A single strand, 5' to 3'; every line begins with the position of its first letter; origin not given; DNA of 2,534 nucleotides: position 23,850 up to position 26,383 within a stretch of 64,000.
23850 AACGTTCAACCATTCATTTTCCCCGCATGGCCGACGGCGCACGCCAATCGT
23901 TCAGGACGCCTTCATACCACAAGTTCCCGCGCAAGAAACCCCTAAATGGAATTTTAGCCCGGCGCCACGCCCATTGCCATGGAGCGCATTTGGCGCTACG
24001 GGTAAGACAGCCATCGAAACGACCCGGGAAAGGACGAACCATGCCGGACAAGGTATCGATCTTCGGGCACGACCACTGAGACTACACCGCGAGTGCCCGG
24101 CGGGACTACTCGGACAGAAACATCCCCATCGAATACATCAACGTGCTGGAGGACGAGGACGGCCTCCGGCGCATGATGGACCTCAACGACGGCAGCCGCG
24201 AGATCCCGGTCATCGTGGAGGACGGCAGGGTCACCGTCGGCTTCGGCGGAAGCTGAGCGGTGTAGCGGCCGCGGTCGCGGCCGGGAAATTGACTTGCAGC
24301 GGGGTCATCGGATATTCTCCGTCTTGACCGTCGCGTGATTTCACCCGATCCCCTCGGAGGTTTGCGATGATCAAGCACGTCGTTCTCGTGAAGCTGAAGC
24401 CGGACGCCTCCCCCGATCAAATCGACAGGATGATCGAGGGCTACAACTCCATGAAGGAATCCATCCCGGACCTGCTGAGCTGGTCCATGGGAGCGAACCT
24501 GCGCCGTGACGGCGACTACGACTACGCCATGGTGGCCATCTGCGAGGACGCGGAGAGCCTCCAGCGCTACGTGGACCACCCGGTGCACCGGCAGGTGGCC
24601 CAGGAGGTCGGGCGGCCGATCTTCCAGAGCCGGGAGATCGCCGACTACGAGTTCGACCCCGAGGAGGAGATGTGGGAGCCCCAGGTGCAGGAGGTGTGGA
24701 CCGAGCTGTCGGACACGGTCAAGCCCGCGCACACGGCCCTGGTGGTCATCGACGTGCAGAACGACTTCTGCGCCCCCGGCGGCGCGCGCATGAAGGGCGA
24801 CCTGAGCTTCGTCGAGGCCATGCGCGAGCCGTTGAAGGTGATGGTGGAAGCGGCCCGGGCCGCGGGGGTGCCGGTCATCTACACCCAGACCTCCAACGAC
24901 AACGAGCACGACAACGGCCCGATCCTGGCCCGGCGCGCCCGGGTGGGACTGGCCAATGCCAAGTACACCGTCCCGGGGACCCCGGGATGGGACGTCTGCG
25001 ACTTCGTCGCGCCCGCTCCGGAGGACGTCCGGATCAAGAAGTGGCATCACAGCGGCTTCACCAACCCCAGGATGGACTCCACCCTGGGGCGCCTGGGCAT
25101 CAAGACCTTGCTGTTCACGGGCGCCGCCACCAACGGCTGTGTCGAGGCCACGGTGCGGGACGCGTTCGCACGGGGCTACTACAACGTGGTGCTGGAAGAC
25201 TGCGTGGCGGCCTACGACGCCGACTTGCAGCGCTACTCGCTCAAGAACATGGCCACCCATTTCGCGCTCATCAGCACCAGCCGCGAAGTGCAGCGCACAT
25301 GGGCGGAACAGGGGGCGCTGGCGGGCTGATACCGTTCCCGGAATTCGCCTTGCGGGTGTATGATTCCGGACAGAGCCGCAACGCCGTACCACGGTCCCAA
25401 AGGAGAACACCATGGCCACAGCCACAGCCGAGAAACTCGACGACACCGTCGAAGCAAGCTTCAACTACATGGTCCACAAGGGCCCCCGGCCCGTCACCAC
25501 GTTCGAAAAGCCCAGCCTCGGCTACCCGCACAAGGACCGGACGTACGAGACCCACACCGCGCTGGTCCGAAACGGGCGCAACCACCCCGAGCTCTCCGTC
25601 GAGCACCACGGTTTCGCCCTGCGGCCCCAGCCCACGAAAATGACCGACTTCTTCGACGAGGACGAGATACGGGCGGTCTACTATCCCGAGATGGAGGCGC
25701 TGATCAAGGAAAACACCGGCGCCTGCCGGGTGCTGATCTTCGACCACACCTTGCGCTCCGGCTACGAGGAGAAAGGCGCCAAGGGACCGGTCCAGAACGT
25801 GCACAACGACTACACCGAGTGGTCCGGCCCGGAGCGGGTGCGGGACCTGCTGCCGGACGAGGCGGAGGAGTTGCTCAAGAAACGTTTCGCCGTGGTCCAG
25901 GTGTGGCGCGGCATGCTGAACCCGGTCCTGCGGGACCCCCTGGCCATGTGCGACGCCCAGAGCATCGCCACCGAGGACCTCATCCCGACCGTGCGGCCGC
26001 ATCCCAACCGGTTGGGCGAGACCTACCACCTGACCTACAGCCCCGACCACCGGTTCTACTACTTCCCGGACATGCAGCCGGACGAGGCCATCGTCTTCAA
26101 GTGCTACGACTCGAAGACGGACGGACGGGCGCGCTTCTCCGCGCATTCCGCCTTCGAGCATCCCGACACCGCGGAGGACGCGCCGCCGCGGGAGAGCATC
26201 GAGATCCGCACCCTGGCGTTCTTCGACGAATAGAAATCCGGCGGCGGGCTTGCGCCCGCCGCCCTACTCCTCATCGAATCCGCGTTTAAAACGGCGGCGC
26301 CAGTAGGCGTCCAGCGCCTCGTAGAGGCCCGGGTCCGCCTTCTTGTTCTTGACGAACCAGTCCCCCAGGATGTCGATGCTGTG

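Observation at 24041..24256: Hidden glutaredoxin-like selenoprotein candidate (in-frame TGA at the CxxC cysteine, U-x-x-T motif)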

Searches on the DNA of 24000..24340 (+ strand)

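Call 73: search_rna_families(source=window, start=24000, end=24340, threshold=evalue, max_evalue=10)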
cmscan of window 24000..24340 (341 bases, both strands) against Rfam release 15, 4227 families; matches with E-value up to 10: 3.
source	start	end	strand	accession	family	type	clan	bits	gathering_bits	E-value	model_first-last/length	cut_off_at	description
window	24143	24238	-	RF02531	NRF2_IRES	Cis-reg; IRES;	-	15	50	5.5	1-128/128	no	Nrf2 internal ribosome entry site (IRES)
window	24138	24213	+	RF00371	sroE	Gene; sRNA;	-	13.2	51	2.8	1-92/92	no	sroE RNA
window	24239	24314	+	RF03023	rpfG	Gene; sRNA;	-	12.1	75.9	4.1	1-85/85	no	rpfG RNA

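Call 75: build_rna_model(alignment_id=A5, structure=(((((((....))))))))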
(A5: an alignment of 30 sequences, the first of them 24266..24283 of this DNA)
Model R1 built from alignment A5 (30 sequences, 18 columns); structure: as given.
model positions 18; base pairs 7; branch points 0; effective number of sequences 30; information 1.341 bits per position. Calibrated on 0.2 Mb of random sequence (short: E-values are rough).
structure used (alignment columns):
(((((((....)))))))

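Call 76: search_with_rna_model(model_id=R1, sources=[window, L001, L002, L003, L004, L005, L006, L007, L008, L009, L010, L011, L012, L013, L014, L015, L016, L017, L018, L019, L020, L021, L022, L023, L024, L025, L026, L027, L028, L029, L030, L031, L032, L033, L034, L035, L036, L037, L038, L039, L040, L041, L042, L043, L044, L045, L046, L047, L048, L049, L050, L051, L052, L053, L054, L055], max_evalue=10)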
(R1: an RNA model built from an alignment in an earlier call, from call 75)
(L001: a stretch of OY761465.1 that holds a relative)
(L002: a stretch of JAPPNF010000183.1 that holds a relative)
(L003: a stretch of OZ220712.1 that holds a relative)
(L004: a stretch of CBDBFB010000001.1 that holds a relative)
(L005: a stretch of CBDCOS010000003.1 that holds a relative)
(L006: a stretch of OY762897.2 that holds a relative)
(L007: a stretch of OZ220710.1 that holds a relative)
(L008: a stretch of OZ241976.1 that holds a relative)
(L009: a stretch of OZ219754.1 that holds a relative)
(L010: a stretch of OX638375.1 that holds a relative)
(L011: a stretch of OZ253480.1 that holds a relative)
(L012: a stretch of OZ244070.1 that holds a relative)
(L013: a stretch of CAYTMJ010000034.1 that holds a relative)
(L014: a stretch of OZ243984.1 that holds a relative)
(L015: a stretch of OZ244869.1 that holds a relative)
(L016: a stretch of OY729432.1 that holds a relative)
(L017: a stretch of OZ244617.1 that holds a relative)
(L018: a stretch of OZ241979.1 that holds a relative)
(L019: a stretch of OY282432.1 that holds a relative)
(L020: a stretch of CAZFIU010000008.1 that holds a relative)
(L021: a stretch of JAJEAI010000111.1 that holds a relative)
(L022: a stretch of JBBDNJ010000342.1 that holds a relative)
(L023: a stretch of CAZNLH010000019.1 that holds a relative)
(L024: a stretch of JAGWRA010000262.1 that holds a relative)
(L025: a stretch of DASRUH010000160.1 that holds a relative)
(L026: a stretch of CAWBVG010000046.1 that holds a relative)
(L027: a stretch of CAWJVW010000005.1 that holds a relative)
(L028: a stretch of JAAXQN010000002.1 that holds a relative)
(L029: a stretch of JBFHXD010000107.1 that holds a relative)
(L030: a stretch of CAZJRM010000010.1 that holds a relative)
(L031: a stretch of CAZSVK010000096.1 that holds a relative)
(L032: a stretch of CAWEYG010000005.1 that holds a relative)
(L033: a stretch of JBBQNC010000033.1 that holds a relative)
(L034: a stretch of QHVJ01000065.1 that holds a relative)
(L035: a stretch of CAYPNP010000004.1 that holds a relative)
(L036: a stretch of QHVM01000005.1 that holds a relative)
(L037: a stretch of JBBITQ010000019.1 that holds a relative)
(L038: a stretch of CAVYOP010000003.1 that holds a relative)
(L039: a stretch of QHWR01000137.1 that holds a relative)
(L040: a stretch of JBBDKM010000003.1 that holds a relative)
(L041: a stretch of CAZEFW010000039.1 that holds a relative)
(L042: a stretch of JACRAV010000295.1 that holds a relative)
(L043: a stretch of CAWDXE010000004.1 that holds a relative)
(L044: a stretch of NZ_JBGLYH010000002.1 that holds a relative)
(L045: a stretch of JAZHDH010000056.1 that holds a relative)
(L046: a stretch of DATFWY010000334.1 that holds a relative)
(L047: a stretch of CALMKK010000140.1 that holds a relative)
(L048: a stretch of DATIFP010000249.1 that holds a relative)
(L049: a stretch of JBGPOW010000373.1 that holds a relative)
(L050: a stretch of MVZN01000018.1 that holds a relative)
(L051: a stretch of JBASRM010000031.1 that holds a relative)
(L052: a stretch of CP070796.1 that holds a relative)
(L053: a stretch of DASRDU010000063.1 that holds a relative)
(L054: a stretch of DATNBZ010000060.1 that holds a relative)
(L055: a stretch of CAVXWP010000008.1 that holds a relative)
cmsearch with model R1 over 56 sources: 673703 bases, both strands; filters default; matches with E-value up to 10: 57.
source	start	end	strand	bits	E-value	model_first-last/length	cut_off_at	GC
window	24266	24283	+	29.9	0.011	1-18/18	no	0.94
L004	6226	6243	+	29.9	0.011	1-18/18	no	0.94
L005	6226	6243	+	29.9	0.011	1-18/18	no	0.94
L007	6226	6243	+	29.9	0.011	1-18/18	no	0.94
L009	6226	6243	+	29.9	0.011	1-18/18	no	0.94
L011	6226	6243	+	29.9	0.011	1-18/18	no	0.94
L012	6226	6243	+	29.9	0.011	1-18/18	no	0.94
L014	6226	6243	+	29.9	0.011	1-18/18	no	0.94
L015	6226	6243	+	29.9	0.011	1-18/18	no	0.94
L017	6226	6243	+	29.9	0.011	1-18/18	no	0.94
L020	6225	6242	+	29.2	0.016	1-18/18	no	0.94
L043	6219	6236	+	28.4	0.023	1-18/18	no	0.83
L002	6226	6243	+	28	0.028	1-18/18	no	0.94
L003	6226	6243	+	28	0.028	1-18/18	no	0.94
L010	6226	6243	+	28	0.028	1-18/18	no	0.94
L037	6221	6238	+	27.1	0.043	1-18/18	no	0.94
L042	2065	2082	+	26.9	0.048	1-18/18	no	0.83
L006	6226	6243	+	26.4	0.06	1-18/18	no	0.89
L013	6226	6243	+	26.2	0.065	1-18/18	no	0.78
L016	6226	6243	+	26.2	0.065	1-18/18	no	0.89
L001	6225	6242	+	25.9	0.077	1-18/18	no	0.94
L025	6225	6242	+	24.7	0.14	1-18/18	no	0.72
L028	6225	6242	+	24.2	0.17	1-18/18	no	0.72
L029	5648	5665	+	24.2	0.17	1-18/18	no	0.72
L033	3904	3921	+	23.8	0.21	1-18/18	no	0.94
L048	6227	6244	+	23.4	0.25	1-18/18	no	0.89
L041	6228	6245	+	22.5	0.38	1-18/18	no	0.94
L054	6227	6244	+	22.2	0.44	1-18/18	no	0.89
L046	6227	6244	+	22.1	0.48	1-18/18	no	0.83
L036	6215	6232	+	20.7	0.9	1-18/18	no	0.89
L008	6226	6243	+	20.5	1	1-18/18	no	0.89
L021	6225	6242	+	20.4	1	1-18/18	no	0.89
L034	691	708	+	20.4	1.1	1-18/18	no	0.83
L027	8378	8395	+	20.1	1.2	1-18/18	no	0.89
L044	9527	9544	-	19.6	1.5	1-18/18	no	0.89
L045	5852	5869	+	19.3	1.8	1-18/18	no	0.89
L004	885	902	+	19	2.1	1-18/18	no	0.94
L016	940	957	+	18.6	2.6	1-18/18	no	0.89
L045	5840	5857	-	18.5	2.7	1-18/18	no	0.94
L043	3103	3125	-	17.8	3.7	1-18/18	no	0.74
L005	1164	1181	+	17.6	4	1-18/18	no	0.83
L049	2552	2569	-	17.6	4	1-18/18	no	0.72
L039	2005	2037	-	17.4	4.4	1-18/18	no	0.82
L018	7236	7256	+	17.4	4.5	1-18/18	no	0.95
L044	5760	5777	+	17.1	5.1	1-18/18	no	0.83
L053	10998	11015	+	16.9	5.6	1-18/18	no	0.78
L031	7088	7105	+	16.6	6.7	1-18/18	no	0.89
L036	4050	4067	+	16.5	6.8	1-18/18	no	0.78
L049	2606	2622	+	16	8.7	1-18/18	no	0.94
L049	1563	1592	+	15.9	9.3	1-18/18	no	0.77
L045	5801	5845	+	15.8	9.4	1-18/18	no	0.84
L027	5680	5697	-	15.8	9.7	1-18/18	no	0.83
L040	4721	4738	+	15.8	9.7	1-18/18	no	0.78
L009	8847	8873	-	15.7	9.8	1-18/18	no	0.81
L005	9962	9988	-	15.7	9.9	1-18/18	no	0.81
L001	9999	10025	-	15.7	9.9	1-18/18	no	0.81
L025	1641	1657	+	15.7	9.9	1-18/18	no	0.88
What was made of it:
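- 24266..24283 (+): SECIS 2, just past the stop in the 3' untranslated region. 7-bp stem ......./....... with apical loop GGUC at 24273-24276. Call 76: the only R1 hit in the window.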

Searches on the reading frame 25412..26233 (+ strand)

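Call 27: search_protein_families(library=pfam, proteins=[window:25412-26233:+], max_evalue=0.001)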
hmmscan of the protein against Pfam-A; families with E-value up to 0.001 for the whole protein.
window:25412-26233:+ (273 aa): 0 families

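Call 78: search_protein_families(library=ncbifam, proteins=[window:25412-26233:+], max_evalue=0.01)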
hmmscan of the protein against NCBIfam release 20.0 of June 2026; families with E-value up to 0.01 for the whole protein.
window:25412-26233:+ (273 aa): 1 family
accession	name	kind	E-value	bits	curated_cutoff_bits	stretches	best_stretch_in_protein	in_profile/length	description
NF041278.1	CmcJ_NvfI_EfuI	subfamily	7.3e-89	297.8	80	1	14-271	1-263/263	CmcJ/NvfI family oxidoreductase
